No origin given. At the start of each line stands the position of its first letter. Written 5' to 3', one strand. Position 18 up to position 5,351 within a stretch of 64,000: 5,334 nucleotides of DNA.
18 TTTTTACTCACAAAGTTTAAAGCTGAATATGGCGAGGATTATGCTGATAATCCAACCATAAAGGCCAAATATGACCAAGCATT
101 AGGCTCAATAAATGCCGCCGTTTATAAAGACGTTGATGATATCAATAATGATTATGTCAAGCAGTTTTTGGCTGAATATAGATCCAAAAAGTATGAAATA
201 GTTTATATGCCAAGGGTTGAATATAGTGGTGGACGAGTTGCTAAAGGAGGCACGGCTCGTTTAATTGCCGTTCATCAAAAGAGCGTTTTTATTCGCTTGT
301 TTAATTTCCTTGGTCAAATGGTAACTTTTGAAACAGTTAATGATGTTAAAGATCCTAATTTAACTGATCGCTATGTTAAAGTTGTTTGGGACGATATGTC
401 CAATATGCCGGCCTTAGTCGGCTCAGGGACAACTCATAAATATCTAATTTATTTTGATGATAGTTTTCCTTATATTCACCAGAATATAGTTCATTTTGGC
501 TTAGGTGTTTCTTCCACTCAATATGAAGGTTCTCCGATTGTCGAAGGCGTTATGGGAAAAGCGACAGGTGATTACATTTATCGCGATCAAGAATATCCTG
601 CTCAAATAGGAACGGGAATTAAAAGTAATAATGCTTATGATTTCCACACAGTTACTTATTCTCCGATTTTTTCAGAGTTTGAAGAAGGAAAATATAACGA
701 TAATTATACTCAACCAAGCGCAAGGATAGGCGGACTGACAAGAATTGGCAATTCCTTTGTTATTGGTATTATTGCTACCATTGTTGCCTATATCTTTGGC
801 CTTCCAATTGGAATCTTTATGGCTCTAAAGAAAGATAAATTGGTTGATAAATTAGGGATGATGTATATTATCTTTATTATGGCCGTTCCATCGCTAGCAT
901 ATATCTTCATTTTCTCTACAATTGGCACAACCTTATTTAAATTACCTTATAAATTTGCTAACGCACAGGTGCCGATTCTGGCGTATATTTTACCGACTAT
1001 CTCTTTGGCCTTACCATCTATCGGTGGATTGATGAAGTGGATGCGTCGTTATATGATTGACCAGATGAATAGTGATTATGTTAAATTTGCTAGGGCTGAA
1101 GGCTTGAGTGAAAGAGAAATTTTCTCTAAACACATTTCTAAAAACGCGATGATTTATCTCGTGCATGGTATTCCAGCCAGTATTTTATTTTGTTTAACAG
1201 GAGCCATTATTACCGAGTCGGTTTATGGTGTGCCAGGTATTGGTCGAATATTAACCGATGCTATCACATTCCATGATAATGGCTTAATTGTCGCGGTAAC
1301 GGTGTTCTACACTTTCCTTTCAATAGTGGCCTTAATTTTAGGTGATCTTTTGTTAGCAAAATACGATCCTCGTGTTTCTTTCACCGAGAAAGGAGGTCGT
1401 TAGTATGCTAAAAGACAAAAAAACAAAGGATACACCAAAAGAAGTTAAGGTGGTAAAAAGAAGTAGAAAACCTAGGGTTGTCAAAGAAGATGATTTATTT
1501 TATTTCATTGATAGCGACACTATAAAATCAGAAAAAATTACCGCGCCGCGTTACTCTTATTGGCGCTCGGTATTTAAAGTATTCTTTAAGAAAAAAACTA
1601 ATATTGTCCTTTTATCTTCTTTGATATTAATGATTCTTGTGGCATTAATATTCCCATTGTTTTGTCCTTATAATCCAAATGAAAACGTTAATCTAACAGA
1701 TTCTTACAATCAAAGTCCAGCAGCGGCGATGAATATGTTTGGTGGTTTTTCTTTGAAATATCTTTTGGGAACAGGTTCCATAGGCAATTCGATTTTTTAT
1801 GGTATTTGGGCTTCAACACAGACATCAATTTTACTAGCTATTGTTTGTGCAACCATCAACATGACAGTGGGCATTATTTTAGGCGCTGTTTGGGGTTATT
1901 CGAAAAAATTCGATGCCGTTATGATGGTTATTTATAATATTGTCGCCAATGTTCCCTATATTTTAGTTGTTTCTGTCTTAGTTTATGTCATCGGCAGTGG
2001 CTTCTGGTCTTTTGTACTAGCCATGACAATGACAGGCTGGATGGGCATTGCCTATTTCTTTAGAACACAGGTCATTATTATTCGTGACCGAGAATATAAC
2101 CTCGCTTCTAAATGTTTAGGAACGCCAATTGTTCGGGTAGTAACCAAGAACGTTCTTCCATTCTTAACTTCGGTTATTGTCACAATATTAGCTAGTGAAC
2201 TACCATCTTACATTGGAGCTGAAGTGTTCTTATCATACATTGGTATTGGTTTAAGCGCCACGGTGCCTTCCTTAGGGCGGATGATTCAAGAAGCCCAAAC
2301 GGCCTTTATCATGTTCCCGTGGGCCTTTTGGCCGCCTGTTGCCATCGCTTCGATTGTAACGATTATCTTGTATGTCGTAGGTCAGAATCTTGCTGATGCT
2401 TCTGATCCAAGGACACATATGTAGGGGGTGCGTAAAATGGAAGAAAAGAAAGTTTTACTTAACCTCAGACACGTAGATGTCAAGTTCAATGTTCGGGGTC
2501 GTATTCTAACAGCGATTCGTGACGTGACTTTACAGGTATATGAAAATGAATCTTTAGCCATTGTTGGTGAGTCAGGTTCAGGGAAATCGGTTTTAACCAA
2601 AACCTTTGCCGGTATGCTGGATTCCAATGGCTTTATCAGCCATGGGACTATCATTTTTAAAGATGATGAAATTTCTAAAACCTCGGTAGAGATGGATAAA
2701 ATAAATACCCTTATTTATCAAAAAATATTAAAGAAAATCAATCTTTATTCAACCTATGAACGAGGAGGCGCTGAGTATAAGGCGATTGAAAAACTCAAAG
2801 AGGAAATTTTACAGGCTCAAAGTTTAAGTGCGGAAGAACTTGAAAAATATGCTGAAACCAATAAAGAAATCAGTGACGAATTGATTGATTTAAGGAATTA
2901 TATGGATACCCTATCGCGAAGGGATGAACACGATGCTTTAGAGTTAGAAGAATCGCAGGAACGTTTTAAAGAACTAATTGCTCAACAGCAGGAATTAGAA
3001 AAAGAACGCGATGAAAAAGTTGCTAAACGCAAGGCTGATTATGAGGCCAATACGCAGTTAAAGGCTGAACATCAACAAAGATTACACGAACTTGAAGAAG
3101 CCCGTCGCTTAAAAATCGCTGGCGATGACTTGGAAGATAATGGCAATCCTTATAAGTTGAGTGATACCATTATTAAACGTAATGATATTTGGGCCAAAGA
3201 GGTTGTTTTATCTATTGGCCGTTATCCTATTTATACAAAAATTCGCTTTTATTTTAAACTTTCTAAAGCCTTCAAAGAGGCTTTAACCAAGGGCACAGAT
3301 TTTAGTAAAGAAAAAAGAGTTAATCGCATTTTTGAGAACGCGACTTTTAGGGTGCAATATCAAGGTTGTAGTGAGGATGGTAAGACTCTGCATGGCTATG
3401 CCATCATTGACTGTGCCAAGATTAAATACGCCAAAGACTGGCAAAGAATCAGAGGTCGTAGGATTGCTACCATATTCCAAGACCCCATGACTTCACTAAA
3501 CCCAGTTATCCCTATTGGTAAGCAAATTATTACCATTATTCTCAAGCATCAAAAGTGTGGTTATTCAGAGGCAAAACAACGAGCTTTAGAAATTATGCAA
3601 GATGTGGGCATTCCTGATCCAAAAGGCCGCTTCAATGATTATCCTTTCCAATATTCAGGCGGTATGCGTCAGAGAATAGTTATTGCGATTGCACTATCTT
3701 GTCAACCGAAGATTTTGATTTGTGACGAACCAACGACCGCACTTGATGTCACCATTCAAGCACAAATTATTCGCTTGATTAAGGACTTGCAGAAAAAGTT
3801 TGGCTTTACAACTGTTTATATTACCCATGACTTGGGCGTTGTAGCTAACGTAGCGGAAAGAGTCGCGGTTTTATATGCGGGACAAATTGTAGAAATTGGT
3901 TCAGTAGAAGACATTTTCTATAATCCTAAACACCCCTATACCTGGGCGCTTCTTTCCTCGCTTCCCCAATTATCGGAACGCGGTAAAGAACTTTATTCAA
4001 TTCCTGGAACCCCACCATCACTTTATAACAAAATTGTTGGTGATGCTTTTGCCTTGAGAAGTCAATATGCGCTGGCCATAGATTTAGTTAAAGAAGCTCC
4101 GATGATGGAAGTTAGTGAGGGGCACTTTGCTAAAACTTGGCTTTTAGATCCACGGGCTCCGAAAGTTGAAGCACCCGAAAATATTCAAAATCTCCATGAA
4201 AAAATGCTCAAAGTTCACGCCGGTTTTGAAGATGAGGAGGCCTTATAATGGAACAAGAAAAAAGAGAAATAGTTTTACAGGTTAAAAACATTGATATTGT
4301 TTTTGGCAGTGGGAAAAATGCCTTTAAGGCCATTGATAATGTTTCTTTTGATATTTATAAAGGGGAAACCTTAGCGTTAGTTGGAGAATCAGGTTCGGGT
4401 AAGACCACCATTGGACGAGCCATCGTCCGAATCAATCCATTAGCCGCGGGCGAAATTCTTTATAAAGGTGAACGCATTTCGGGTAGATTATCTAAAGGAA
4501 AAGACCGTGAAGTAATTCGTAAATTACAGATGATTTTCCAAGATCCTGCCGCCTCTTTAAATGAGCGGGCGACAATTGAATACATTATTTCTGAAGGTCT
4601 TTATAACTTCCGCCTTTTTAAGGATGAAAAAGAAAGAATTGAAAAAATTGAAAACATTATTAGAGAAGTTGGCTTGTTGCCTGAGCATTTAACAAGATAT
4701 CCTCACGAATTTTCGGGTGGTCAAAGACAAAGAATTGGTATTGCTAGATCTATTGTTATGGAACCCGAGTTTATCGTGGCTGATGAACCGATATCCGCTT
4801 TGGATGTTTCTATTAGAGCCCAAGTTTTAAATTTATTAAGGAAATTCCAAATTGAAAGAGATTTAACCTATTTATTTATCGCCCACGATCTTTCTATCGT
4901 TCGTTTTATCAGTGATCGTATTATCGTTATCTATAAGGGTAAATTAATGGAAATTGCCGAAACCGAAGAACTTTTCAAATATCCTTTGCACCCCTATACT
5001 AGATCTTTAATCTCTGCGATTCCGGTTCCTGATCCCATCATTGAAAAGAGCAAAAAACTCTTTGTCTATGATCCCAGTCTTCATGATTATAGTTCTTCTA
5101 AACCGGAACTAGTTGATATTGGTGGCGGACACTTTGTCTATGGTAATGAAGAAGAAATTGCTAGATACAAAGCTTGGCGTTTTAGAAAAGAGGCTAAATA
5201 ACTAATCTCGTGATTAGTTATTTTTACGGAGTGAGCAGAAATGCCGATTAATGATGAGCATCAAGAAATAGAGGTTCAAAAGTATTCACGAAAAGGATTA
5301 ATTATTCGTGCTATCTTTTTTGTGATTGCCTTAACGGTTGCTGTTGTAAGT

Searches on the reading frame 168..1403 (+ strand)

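Call 32: search_protein_families(library=pfam, proteins=[window:168-1403:+], max_evalue=0.001)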
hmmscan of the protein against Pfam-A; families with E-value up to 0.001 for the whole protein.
window:168-1403:+ (411 aa): 1 family
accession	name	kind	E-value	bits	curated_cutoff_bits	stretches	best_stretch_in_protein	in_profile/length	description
PF00528.27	BPD_transp_1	-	3e-33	115.5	26.4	1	211-404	1-183/184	Binding-protein-dependent transport system inner membrane component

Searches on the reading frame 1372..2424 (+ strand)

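Call 32: search_protein_families(library=pfam, proteins=[window:1372-2424:+], max_evalue=0.001)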
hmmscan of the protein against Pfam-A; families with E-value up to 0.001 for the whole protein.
window:1372-2424:+ (350 aa): 2 families
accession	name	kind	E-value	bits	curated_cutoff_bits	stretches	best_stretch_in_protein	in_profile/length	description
PF00528.27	BPD_transp_1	-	5.3e-25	88.7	26.4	1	167-348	1-182/184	Binding-protein-dependent transport system inner membrane component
PF12911.12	OppC_N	-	6e-10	39.3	23.9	1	62-116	1-53/53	N-terminal TM domain of oligopeptide transport permease C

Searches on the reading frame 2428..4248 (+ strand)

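Call 32: search_protein_families(library=pfam, proteins=[window:2428-4248:+], max_evalue=0.001)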
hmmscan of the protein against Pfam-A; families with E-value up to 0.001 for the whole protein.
window:2428-4248:+ (606 aa): 5 families
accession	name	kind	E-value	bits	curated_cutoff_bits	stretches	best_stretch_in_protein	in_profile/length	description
PF00005.33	ABC_tran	-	5e-27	95.6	25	2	330-437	47-137/137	ABC transporter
PF08352.17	oligo_HPY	-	2.2e-12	47.6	27.1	1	488-548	1-61/65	Oligopeptide/dipeptide transporter, C-terminal region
PF13304.12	AAA_21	-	3e-09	37.8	27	1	44-472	3-303/304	AAA domain, putative AbiEii toxin, Type IV TA system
PF13401.12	AAA_22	-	0.00044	21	27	0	41-110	6-64/130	AAA domain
PF02463.25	SMC_N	-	0.00052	20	40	0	41-480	25-210/220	RecF/RecN/SMC N terminal domain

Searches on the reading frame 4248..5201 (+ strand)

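Call 32: search_protein_families(library=pfam, proteins=[window:4248-5201:+], max_evalue=0.001)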
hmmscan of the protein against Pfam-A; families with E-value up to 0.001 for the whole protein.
window:4248-5201:+ (317 aa): 3 families
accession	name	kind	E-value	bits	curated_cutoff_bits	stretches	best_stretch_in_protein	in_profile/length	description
PF00005.33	ABC_tran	-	1.5e-28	100.5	25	1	30-182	2-136/137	ABC transporter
PF08352.17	oligo_HPY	-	1.8e-08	35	27.1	1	234-271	1-38/65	Oligopeptide/dipeptide transporter, C-terminal region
PF02463.25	SMC_N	-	0.00023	21.1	40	1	25-220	9-204/220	RecF/RecN/SMC N terminal domain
